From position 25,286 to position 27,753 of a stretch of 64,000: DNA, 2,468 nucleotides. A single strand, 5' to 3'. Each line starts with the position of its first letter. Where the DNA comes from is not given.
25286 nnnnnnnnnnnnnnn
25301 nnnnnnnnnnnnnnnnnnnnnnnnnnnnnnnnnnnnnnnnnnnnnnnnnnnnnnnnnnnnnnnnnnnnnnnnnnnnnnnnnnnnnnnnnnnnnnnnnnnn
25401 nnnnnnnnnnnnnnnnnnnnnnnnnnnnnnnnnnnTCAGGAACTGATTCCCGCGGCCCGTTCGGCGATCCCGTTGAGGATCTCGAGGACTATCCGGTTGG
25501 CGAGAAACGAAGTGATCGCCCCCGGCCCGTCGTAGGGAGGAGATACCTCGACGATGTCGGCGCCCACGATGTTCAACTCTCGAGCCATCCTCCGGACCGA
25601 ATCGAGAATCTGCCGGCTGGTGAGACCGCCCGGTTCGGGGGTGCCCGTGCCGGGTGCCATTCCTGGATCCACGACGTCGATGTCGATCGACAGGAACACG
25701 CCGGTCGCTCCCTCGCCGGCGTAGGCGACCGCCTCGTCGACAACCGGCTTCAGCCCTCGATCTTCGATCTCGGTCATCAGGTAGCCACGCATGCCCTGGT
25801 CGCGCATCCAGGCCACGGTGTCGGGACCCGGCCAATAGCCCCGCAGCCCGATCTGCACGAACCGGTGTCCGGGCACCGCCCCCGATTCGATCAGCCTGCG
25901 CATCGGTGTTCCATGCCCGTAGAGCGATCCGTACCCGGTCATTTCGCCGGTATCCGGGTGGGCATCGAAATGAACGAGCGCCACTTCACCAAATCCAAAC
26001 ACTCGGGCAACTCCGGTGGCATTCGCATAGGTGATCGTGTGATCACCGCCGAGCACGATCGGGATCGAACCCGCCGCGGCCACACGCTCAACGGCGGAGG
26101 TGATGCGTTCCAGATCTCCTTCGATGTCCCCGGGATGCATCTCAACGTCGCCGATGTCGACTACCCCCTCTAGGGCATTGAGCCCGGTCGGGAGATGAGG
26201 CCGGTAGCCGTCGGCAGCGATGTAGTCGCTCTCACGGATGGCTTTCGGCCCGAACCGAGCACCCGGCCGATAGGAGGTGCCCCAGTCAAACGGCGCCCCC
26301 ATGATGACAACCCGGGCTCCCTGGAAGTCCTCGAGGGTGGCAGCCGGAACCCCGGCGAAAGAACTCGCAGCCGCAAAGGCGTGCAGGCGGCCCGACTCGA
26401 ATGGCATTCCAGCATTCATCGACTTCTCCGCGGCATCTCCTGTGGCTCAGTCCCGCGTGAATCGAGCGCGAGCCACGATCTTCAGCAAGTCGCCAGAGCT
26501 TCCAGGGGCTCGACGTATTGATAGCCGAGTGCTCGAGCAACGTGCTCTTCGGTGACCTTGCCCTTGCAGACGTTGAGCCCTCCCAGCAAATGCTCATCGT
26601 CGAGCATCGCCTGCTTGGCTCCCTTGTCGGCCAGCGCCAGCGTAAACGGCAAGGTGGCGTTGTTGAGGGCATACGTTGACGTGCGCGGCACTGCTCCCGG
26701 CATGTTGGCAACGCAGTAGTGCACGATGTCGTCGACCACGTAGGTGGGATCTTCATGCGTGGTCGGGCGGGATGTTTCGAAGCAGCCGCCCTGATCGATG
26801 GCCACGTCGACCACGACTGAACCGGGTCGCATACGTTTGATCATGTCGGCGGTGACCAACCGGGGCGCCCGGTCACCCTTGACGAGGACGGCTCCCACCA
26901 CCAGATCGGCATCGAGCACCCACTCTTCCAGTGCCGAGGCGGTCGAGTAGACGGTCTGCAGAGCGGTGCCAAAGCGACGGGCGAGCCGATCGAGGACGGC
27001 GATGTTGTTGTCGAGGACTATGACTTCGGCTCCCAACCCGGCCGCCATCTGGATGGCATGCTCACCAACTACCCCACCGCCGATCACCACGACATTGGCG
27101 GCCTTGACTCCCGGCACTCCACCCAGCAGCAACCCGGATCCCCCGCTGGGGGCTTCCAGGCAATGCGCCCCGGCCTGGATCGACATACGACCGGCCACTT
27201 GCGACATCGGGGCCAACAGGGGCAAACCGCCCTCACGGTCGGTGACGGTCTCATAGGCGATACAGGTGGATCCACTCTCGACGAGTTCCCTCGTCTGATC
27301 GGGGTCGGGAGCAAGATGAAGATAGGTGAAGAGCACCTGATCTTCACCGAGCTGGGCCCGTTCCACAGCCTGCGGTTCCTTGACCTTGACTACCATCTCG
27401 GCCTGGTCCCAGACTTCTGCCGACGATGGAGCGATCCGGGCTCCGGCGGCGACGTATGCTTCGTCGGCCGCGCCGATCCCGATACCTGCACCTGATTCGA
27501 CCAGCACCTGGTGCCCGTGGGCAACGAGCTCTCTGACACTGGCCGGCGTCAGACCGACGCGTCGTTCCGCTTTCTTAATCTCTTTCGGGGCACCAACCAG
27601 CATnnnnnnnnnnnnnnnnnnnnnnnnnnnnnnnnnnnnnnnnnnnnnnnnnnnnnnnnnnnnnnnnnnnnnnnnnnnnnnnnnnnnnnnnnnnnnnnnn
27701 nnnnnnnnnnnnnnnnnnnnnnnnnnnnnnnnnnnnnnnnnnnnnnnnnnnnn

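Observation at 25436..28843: Aminotransferase-2 / alanine dehydrogenase / guanidino-acid ureohydrolase unit: a built-in pyruvate-alanine shuttle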

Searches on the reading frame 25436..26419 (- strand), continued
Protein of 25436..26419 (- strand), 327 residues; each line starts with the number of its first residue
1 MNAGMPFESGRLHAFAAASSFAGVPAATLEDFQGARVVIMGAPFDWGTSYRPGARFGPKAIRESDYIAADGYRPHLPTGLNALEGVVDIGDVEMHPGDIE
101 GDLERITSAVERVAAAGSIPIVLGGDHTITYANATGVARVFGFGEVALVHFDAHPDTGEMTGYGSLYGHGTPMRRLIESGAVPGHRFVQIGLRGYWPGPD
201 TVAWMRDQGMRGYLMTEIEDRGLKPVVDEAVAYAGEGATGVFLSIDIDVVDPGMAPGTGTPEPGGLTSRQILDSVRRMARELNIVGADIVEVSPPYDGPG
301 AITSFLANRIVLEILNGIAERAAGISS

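Call 86: search_protein_families(library=pfam, proteins=[L049:6509-8065:+, L012:3248-4444:+, L006:17302-18477:-, L013:10870-12336:+, L005:11665-12948:-, L009:12406-13143:-, L033:11014-12576:-, L010:16139-17956:-, L017:16220-17254:-], max_evalue=0.00001)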
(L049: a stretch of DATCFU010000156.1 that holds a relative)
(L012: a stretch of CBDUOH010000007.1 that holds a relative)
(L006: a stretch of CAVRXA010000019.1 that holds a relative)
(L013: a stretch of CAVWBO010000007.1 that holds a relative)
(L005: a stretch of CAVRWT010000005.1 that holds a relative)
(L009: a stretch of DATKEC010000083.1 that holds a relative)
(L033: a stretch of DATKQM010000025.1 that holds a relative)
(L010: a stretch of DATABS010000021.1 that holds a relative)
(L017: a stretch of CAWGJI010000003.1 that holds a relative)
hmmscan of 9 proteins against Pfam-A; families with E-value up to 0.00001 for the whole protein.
L049:6509-8065:+ (519 aa): 1 family
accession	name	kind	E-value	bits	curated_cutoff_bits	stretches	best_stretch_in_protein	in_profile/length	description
PF00171.27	Aldedh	-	3.4e-158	527.4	23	1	66-513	10-461/461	Aldehyde dehydrogenase family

L012:3248-4444:+ (399 aa): 4 families
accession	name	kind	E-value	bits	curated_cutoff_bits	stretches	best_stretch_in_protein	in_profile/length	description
PF13416.11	SBP_bac_8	-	4.4e-29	102.6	27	1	94-358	2-266/279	Bacterial extracellular solute-binding protein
PF13343.11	SBP_bac_6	-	2.2e-20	73.6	24.6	1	128-353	5-218/245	Bacterial extracellular solute-binding protein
PF01547.30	SBP_bac_1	-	5e-15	56.7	26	1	92-341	12-306/307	Bacterial extracellular solute-binding protein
PF13531.11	SBP_bac_11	-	1.7e-07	31.7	25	1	93-345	15-222/227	Bacterial extracellular solute-binding protein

L006:17302-18477:- (392 aa): 2 families
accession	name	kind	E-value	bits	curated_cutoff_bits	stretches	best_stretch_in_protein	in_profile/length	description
PF00005.33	ABC_tran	-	6.4e-35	121.2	25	1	57-198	2-136/137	ABC transporter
PF08402.16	TOBE_2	-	2e-10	41.1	21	1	310-389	1-75/76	TOBE domain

L013:10870-12336:+ (489 aa): 2 families
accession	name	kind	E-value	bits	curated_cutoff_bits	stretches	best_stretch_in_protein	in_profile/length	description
PF01266.30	DAO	-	9.1e-61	206.8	27.9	1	61-424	1-353/353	FAD dependent oxidoreductase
PF01946.23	Thi4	-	1.5e-07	31.3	26.2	1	59-105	17-61/235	Thi4 family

L005:11665-12948:- (428 aa): 1 family
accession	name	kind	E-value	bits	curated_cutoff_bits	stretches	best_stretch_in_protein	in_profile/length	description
PF03417.21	AAT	-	1.3e-13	51.6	23.2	1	212-378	7-172/225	Acyl-coenzyme A:6-aminopenicillanic acid acyl-transferase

L009:12406-13143:- (246 aa): 2 families
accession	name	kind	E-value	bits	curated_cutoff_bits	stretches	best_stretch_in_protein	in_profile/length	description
PF00583.31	Acetyltransf_1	-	7.5e-10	39.6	20.7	1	62-172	12-97/116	Acetyltransferase (GNAT) family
PF13508.13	Acetyltransf_7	-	4e-07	30.7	27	1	116-158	28-53/84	Acetyltransferase (GNAT) domain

L033:11014-12576:- (521 aa): 1 family
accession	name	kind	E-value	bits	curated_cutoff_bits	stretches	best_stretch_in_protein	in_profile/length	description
PF00282.25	Pyridoxal_deC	-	7.2e-54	183.4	27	1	127-464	22-373/375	Pyridoxal-dependent decarboxylase conserved domain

L010:16139-17956:- (606 aa): 2 families
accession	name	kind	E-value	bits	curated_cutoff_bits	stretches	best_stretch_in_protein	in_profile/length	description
PF07969.17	Amidohydro_3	-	3.1e-90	304.3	29.7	1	122-600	2-471/472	Amidohydrolase family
PF01979.26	Amidohydro_1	-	1.6e-07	31.4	25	0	385-600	134-345/345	Amidohydrolase family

L017:16220-17254:- (345 aa): 1 family
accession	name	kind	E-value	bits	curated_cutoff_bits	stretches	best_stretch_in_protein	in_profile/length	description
PF00528.27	BPD_transp_1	-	2e-12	47.6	26.4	1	152-336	2-171/184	Binding-protein-dependent transport system inner membrane component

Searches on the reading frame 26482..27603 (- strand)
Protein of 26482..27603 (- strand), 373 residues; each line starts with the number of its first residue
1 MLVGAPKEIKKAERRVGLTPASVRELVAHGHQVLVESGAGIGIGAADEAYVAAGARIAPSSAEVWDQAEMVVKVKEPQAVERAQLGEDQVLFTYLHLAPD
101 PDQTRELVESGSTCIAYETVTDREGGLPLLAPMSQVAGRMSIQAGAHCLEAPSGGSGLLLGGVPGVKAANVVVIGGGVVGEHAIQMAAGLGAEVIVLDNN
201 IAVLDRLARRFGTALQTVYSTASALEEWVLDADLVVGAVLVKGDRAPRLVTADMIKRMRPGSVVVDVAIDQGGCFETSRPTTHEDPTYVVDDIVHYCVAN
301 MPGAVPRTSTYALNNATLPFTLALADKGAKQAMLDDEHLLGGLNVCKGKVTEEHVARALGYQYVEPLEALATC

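Call 7: search_protein_families(library=ncbifam, proteins=[window:26482-27603:-])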
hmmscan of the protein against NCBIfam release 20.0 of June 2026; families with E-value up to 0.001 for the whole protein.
window:26482-27603:- (373 aa): 10 families
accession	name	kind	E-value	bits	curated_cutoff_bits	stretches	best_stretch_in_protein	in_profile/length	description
TIGR00518.1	alaDH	equivalog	3.9e-152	506.5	391.85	1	1-370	1-369/370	alanine dehydrogenase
NF006942.0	PRK09424.1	equivalog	2.3e-45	155.3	383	2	1-206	1-203/510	Re/Si-specific NAD(P)(+) transhydrogenase subunit alpha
TIGR00561.1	pntA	equivalog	1.5e-37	129.4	444.4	2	3-204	2-200/511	Re/Si-specific NAD(P)(+) transhydrogenase subunit alpha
TIGR02853.1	spore_dpaA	equivalog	1.3e-07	31.2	319.65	1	167-274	150-246/287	dipicolinic acid synthetase subunit A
NF006162.0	PRK08306.1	equivalog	3.2e-06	26.7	261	1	168-274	154-249/297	dipicolinate synthase subunit DpsA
TIGR03911.1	pyrrolys_PylD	equivalog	3.6e-05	23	150.05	0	165-211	142-188/266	3-methylornithyl-N6-L-lysine dehydrogenase PylD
NF041097.1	keto_inos_dh_IolM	equivalog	4e-05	22.5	450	1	169-271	208-314/389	scyllo-inosose 3-dehydrogenase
TIGR03201.1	dearomat_had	equivalog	0.00013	21.2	338.65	1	170-215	169-213/349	6-hydroxycyclohex-1-ene-1-carbonyl-CoA dehydrogenase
NF007642.0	PRK10309.1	equivalog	0.00033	20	550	1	164-220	157-212/347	galactitol-1-phosphate 5-dehydrogenase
TIGR03997.1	mycofact_OYE_2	equivalog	0.00082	17.9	793.15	0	136-202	345-413/645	mycofactocin system FadH/OYE family oxidoreductase 2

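Call 8: search_protein_families(library=pfam, proteins=[window:26482-27603:-])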
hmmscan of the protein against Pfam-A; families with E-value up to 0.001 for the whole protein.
window:26482-27603:- (373 aa): 9 families
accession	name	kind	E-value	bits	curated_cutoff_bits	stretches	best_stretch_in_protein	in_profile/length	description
PF01262.27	AlaDh_PNT_C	-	2.3e-85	285.8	23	1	141-352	1-213/214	Alanine dehydrogenase/PNT, C-terminal domain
PF05222.21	AlaDh_PNT_N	-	1.7e-49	168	30.4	1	4-137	1-136/136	Alanine dehydrogenase/PNT, N-terminal domain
PF02826.25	2-Hacid_dh_C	-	1.3e-06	28.3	25.1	1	166-268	34-127/178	D-isomer specific 2-hydroxyacid dehydrogenase, NAD binding domain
PF03446.21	NAD_binding_2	-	2.7e-05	24.7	21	0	171-267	2-92/161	NAD binding domain of 6-phosphogluconate dehydrogenase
PF01488.26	Shikimate_DH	-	7.9e-05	23.2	24.3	1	165-269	9-113/138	Shikimate / quinate 5-dehydrogenase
PF02254.24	TrkA_N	-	0.00026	21.7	23.8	1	171-260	1-88/116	TrkA-N domain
PF07992.20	Pyr_redox_2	-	0.00029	20.8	26.1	1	164-217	142-191/291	Pyridine nucleotide-disulphide oxidoreductase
PF13241.12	NAD_binding_7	-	0.00038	21.4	22.1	1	167-239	6-69/104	Putative NAD(P)-binding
PF03807.23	F420_oxidored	-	0.00043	21.2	21.6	0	171-268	2-92/94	NADP oxidoreductase coenzyme F420-dependent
